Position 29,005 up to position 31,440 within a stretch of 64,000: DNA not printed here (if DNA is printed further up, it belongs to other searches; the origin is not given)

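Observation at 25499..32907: Two giant secreted paralogues share a roughly 700-aa module I cannot assign to any family; one copy is fused to a PQQ-dehydrogenase propeller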

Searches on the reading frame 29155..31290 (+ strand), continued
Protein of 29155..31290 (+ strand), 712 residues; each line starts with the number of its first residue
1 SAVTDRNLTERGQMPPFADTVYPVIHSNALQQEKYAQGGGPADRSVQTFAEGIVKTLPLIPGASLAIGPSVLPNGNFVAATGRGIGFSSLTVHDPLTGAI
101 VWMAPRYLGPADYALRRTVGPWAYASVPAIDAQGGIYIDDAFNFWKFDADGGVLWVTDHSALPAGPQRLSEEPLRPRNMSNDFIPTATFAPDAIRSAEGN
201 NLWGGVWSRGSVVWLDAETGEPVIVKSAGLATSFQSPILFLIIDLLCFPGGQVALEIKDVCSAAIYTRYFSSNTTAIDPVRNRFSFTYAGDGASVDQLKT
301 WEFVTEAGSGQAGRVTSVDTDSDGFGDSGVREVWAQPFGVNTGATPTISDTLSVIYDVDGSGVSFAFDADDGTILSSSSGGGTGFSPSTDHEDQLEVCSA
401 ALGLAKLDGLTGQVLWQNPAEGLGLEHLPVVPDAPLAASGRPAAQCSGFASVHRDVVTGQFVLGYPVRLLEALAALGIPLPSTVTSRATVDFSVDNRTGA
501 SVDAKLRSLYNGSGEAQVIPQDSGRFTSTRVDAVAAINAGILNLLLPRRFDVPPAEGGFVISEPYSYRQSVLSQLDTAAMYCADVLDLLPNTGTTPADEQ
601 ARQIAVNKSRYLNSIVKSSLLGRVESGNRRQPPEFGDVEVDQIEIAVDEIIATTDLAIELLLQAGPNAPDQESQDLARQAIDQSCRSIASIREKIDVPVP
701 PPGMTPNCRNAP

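Call 51: find_encoding_contigs(protein=P0070, flank=8000, max_places=2)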
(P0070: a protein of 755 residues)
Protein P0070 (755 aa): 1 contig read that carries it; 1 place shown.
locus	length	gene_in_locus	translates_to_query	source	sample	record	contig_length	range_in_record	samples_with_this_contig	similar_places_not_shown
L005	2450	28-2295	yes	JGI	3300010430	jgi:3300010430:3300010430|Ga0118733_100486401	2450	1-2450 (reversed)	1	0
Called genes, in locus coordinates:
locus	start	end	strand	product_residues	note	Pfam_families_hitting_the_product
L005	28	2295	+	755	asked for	-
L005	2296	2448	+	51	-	?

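Call 55: predict_structure(alignment_id=A6)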
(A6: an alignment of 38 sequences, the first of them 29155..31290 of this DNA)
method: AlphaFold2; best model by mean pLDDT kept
length: 712 residues; sequences in the alignment: 38
mean_pLDDT: 83.9   pTM: 0.89
mean pLDDT of the five models: 83.9, 81.9, 81.0, 80.1, 78.7
residues with pLDDT >= 90: 343; 70-90: 268; 50-70: 63; < 50: 38
segments of 3 or more residues with pLDDT < 50: 1-3, 45-58, 169-171, 703-712
pLDDT, mean of each block of 10 residues (from residue 1): 66 91 90 83 49 47 74 92 88 86 92 91 91 96 94 94 61 51 79 92 88 93 79 60 76 82 76 89 89 78 94 79 62 91 88 92 93 93 84 92 94 94 93 93 93 92 92 80 88 93 68 83 88 86 92 83 84 92 90 77 88 90 87 82 92 93 78 93 95 82 44 34
secondary structure, 60 per line:
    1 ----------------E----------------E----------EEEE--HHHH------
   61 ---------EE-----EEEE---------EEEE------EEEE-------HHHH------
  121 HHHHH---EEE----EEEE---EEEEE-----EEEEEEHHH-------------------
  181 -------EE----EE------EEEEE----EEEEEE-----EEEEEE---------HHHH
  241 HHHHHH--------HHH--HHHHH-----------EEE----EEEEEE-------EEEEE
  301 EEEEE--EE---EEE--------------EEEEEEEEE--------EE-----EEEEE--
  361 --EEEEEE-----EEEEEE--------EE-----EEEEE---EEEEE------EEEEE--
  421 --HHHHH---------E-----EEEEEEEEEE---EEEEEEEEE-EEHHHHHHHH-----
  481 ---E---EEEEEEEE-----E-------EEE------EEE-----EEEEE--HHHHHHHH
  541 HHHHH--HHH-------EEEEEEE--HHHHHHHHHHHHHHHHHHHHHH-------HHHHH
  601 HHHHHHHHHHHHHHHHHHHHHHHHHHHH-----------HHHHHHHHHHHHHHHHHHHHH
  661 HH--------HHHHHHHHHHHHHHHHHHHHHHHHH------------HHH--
elements in order (helices of 4 or more, strands of 3 or more residues): E45-48 H51-54 E77-80 E90-93 E100-103 H111-114 H121-125 E129-131 E136-139 E143-147 E153-158 E202-206 E211-216 E222-227 H237-246 H260-264 E276-278 E283-288 E296-305 E313-315 E330-338 E354-358 E363-368 E374-379 E395-399 E403-407 E414-418 H423-427 E443-452 E456-464 H468-475 E488-495 E509-511 E518-520 E526-530 H533-545 E558-564 H567-588 H596-628 H640-662 H671-695

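Call 59: list_cluster_members(proteins=[P0014, P0015, P0016, P0018, P0021, P0022, P0023, P0024, P0027, P0029])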
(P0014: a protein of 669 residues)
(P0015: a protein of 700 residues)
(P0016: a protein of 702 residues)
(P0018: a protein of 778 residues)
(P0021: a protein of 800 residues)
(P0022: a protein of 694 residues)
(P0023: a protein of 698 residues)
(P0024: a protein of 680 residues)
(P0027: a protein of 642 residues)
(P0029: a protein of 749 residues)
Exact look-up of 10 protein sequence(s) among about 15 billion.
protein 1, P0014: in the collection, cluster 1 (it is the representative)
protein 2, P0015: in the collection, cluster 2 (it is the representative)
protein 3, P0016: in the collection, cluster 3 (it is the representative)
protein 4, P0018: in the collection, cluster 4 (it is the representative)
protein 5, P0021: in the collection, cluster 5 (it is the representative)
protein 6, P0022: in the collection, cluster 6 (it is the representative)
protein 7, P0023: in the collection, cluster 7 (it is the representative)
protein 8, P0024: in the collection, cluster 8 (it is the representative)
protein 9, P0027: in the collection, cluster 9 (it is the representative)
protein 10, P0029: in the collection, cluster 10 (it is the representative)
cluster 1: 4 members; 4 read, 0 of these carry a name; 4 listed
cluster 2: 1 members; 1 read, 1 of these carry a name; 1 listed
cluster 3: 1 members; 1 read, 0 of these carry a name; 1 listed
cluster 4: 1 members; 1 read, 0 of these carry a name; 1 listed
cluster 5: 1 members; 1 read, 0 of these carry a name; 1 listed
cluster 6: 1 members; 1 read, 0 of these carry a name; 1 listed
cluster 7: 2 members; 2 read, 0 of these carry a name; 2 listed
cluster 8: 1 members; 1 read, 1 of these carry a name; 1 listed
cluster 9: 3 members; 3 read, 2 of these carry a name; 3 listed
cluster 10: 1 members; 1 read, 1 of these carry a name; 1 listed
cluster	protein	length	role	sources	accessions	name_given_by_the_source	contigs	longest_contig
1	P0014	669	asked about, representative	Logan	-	-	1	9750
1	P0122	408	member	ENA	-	-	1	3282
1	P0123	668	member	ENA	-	-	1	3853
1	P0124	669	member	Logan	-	-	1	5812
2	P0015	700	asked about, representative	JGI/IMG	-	hypothetical protein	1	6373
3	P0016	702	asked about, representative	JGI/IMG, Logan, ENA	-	-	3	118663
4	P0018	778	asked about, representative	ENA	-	-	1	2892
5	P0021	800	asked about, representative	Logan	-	-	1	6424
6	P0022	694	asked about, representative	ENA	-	-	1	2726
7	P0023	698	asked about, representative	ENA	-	-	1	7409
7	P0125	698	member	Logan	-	-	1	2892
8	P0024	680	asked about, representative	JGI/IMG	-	outer membrane protein assembly factor BamB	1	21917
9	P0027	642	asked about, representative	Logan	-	-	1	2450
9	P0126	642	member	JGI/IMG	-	outer membrane protein assembly factor BamB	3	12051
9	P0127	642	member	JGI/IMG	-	outer membrane protein assembly factor BamB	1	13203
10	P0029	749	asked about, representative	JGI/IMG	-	outer membrane protein assembly factor BamB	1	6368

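Call 60: fold_search(model_id=the predicted structure, library=pdb)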
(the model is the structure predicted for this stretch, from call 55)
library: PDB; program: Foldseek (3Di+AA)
matches with E <= 10: 1382; with E <= 0.001: 537
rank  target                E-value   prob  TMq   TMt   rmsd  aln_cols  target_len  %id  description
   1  9p3g_A                8.8e-14  1.00  0.44  0.75   5.0       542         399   14  Structure of M. thermoresistible Rv3035 (released 2026-03-04)
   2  9p3f_A                1.9e-13  1.00  0.46  0.78   5.0       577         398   13  Structure of M. thermoresistible Rv3035 in complex with M. tuberculosis FecB (released 2026-03-04)
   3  9m2k                  1.0e-10  1.00  0.40  0.50  11.2       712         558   12  Type I PQQ-dependent alcohol dehydrogenase (released 2026-03-04)
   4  6tjg                  1.6e-10  1.00  0.36  0.75   5.5       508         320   12  Crystal structure of the computationally designed Cake8 protein (released 2020-05-06)
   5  9m2c                  3.2e-10  1.00  0.35  0.44  13.7       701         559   13  Type I PQQ-dependent alcohol dehydrogenase (released 2026-03-04)
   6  4mae_A                5.1e-10  1.00  0.42  0.51   9.9       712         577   11  Methanol dehydrogenase from Methylacidiphilum fumariolicum SolV (released 2013-09-18)
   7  7cqy_A                9.5e-10  1.00  0.32  0.52   5.7       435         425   11  Tetrathionate hydrolase from Acidithiobacillus ferrooxidans mutant - D325N (released 2021-01-27)
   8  6oc5_A                1.1e-09  1.00  0.42  0.51   9.5       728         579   11  Lanthanide-dependent methanol dehydrogenase XoxF from Methylobacterium extorquens, in complex with Lanthanum (released 2020-05-13)
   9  6l8a_B                1.3e-09  1.00  0.31  0.47   8.6       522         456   10  Tetrathionate hydrolase from Acidithiobacillus ferrooxidans (released 2020-11-11)
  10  8orr                  1.6e-09  1.00  0.34  0.62   8.0       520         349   13  Outer membrane protein assembly factor BamB from Klebsiella pneumoniae (released 2024-04-24)
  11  6l8a_F                1.9e-09  1.00  0.36  0.53  10.2       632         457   12  Tetrathionate hydrolase from Acidithiobacillus ferrooxidans (released 2020-11-11)
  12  7cqy_C                2.0e-09  1.00  0.37  0.62   7.9       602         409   13  Tetrathionate hydrolase from Acidithiobacillus ferrooxidans mutant - D325N (released 2021-01-27)
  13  6l8a_D                2.2e-09  1.00  0.33  0.49   6.2       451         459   10  Tetrathionate hydrolase from Acidithiobacillus ferrooxidans (released 2020-11-11)
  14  6fkw_A                3.7e-09  1.00  0.43  0.51  10.4       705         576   10  Europium-containing methanol dehydrogenase (released 2018-03-21)
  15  6l8a_C                3.8e-09  1.00  0.37  0.59   8.7       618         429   13  Tetrathionate hydrolase from Acidithiobacillus ferrooxidans (released 2020-11-11)
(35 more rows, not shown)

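Call 61: find_encoding_contigs(protein=P0016, flank=10000, max_places=2)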
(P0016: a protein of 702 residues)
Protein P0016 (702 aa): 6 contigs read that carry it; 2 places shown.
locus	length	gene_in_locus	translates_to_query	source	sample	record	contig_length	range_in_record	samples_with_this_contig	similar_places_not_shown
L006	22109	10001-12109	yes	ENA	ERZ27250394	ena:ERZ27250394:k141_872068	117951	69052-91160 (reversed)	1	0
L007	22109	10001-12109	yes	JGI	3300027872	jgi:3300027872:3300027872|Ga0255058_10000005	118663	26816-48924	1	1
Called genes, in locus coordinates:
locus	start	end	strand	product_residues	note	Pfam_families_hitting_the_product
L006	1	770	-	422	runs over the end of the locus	PF00155:Aminotran_1_2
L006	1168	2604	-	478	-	PF00171:Aldedh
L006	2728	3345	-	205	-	PF00440:TetR_N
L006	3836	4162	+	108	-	PF00165:HTH_AraC (faint), PF12833:HTH_18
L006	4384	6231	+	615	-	PF18566:Ldi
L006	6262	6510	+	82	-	-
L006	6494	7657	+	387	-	-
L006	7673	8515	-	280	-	-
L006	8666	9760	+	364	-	PF12625:Arabinose_bd, PF12833:HTH_18, PF00165:HTH_AraC (weak)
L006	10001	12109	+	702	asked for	PF13360:PQQ_2 (faint)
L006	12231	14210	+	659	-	-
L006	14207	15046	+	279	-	PF00106:adh_short, PF08659:KR, PF13460:NAD_binding_10, PF13561:adh_short_C2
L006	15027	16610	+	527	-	PF00890:FAD_binding_2 (weak), PF01266:DAO (weak), PF07992:Pyr_redox_2 (faint), PF13450:NAD_binding_8, PF00732:GMC_oxred_N (weak), PF05199:GMC_oxred_C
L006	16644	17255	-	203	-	PF12840:HTH_20 (faint), PF00440:TetR_N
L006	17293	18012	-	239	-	-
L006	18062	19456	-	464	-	PF03349:Toluene_X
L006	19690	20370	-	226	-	PF00440:TetR_N, PF17932:TetR_C_24 (faint), PF17938:TetR_C_29 (weak)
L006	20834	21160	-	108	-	-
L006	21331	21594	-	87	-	-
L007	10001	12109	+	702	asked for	PF13360:PQQ_2 (faint)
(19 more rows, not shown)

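Call 62: find_encoding_contigs(protein=P0024, flank=10000, max_places=2)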
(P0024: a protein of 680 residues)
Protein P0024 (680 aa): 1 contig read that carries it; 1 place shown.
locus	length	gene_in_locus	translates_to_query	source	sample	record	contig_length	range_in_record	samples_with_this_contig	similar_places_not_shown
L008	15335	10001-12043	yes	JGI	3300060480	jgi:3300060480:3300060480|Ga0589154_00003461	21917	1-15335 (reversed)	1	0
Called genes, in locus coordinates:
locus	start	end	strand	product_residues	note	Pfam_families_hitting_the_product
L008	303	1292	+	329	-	PF00106:adh_short, PF13561:adh_short_C2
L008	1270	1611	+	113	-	PF00550:PP-binding (weak)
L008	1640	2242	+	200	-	PF01648:ACPS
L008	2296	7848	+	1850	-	PF00289:Biotin_carb_N, PF02222:ATP-grasp, PF02786:CPSase_L_D2, PF07478:Dala_Dala_lig_C, PF02785:Biotin_carb_C, PF00364:Biotin_lipoyl, PF01039:Carboxyl_trans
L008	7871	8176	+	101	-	-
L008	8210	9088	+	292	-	-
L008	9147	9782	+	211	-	PF00440:TetR_N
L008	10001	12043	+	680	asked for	PF13360:PQQ_2 (faint)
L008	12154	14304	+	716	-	PF13360:PQQ_2 (faint), PF13570:Beta-prop_ACSF4 (weak)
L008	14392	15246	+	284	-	PF00595:PDZ (weak), PF17820:PDZ_6 (weak)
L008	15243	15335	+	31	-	?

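Call 71: search_protein_families(library=pfam, alignment_id=A8, max_evalue=0.0001)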
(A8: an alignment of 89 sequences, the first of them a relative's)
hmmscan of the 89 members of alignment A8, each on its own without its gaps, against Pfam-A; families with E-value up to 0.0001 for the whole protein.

A. member 1, L001:10318-10692:- (125 aa): 0 families

B. families by the number of members that match (of 89 scanned): 92 families (the first 25 are shown)
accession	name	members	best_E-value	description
PF02771.21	Acyl-CoA_dh_N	5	1e-39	Acyl-CoA dehydrogenase, N-terminal domain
PF08028.16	Acyl-CoA_dh_2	5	1.7e-27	Acyl-CoA dehydrogenase, C-terminal domain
PF00753.33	Lactamase_B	4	4.7e-17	Metallo-beta-lactamase superfamily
PF12706.13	Lactamase_B_2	4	5.5e-06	Beta-lactamase superfamily domain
PF17768.7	RecJ_OB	3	1.4e-18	RecJ OB domain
PF01663.27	Phosphodiest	2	1.7e-93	Type I phosphodiesterase / nucleotide pyrophosphatase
PF13561.12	adh_short_C2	2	8.8e-53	Enoyl-(Acyl carrier protein) reductase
PF00106.31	adh_short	2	6.8e-50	short chain dehydrogenase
PF14863.12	Alkyl_sulf_dimr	2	5.4e-49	Alkyl sulfatase dimerisation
PF00441.29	Acyl-CoA_dh_1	2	1.3e-45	Acyl-CoA dehydrogenase, C-terminal domain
PF00884.28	Sulfatase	2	3.6e-44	Sulfatase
PF22725.1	GFO_IDH_MocA_C3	2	1.6e-28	GFO/IDH/MocA C-terminal domain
PF02770.24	Acyl-CoA_dh_M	2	9.5e-26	Acyl-CoA dehydrogenase, middle domain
PF00067.27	p450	2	5.2e-25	Cytochrome P450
PF02894.22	GFO_IDH_MocA_C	2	1.2e-21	Oxidoreductase family, C-terminal alpha/beta domain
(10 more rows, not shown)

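Call 75: find_encoding_contigs(protein=P0133, flank=5000, max_places=3)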
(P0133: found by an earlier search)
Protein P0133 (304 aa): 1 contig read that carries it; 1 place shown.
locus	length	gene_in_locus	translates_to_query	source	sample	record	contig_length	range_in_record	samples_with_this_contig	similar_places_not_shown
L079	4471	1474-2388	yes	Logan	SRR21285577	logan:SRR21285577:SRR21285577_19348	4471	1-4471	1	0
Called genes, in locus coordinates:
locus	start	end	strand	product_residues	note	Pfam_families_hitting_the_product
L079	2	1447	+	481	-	?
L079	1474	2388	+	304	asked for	PF12706:Lactamase_B_2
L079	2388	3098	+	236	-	PF03070:TENA_THI-4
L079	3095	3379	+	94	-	PF05402:PqqD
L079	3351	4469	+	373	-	?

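Call 80: search_protein_families(library=pfam, alignment_id=A9, max_evalue=0.0001)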
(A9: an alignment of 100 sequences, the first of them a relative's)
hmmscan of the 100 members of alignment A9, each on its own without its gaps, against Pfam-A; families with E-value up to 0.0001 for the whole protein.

A. member 1, L001:6990-7745:+ (252 aa): 0 families

B. families by the number of members that match (of 100 scanned): 112 families (the first 25 are shown)
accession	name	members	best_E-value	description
PF02566.24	OsmC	5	1.1e-20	OsmC-like protein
PF13474.12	SnoaL_3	5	4.8e-16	SnoaL-like domain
PF14534.12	DUF4440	5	1.6e-08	Domain of unknown function (DUF4440)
PF08332.16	CaMKII_AD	5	2.6e-07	Calcium/calmodulin dependent protein kinase II association domain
PF00890.30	FAD_binding_2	3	1.1e-77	FAD binding domain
PF12680.13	SnoaL_2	3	1.3e-09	SnoaL-like domain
PF00202.27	Aminotran_3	2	8.4e-81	Aminotransferase class-III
PF00593.30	TonB_dep_Rec_b-barrel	2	3.5e-41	TonB dependent receptor-like, beta-barrel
PF02887.21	PK_C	2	5.9e-34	Pyruvate kinase, alpha/beta domain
PF07715.20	Plug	2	1e-18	TonB-dependent Receptor Plug Domain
PF00271.37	Helicase_C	2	9.7e-17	Helicase conserved C-terminal domain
PF01566.24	Nramp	2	9e-11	Natural resistance-associated macrophage protein-like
PF02811.25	PHP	2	5.6e-09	PHP domain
PF01266.30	DAO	2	1e-06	FAD dependent oxidoreductase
PF07992.20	Pyr_redox_2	2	2.2e-05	Pyridine nucleotide-disulphide oxidoreductase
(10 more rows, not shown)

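Call 85: search_protein_families(library=ncbifam, proteins=[P0119, P0012, P0016, P0018], max_evalue=0.001)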
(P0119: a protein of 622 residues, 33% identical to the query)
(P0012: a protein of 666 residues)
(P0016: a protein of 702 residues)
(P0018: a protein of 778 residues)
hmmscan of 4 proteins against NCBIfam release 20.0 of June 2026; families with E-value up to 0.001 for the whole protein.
P0119 (622 aa): 7 families
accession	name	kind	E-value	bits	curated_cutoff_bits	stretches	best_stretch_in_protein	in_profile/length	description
TIGR03075.1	PQQ_enz_alc_DH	subfamily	7.9e-36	123.7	480.05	2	135-399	26-297/530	PQQ-dependent dehydrogenase, methanol/ethanol family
TIGR03300.1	assembly_YfgL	equivalog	8.2e-23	80.7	285.2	1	160-318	127-268/377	outer membrane protein assembly factor BamB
TIGR04528.1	acido_non_PQQ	subfamily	1.6e-22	80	650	2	150-398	24-267/493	acido-empty-quinoprotein group A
NF008351.0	PRK11138.1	equivalog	1.5e-18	66.4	423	2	174-283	63-169/394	outer membrane protein assembly factor BamB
TIGR03074.1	PQQ_membr_DH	subfamily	8.2e-18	63.6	832.65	1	290-402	344-461/783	membrane-bound PQQ-dependent dehydrogenase, glucose/quinate/shikimate family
NF053615.1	SerThrKinAfsKStmc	equivalog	8.4e-08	31.3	1300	1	168-256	608-690/809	protein serine/threonine kinase AfsK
NF041516.1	PA2928_fam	subfamily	1.6e-05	24.5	70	0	552-570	315-333/376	PA2928 family protein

P0012 (666 aa): 0 families

P0016 (702 aa): 1 family
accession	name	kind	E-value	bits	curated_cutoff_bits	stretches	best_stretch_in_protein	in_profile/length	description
TIGR03300.1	assembly_YfgL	equivalog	2.5e-05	23.1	285.2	0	344-423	43-126/377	outer membrane protein assembly factor BamB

P0018 (778 aa): 2 families
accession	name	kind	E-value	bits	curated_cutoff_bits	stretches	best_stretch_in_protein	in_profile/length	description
TIGR03300.1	assembly_YfgL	equivalog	1.5e-09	37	285.2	1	281-385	72-173/377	outer membrane protein assembly factor BamB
NF008351.0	PRK11138.1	equivalog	5.7e-06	25.1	423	1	317-386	119-189/394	outer membrane protein assembly factor BamB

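Call 93: find_related_loci(query=A2, collection=metagenome_contigs, flank=10000)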
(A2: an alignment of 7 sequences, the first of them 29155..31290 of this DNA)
Query A2 (712 aa) in metagenome_contigs; peptide patterns used: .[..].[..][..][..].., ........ (x = any residue, [..] = any of these).
182 stretches matched a pattern, but none encodes a relative of the query by tblastn (E <= 1e-3).
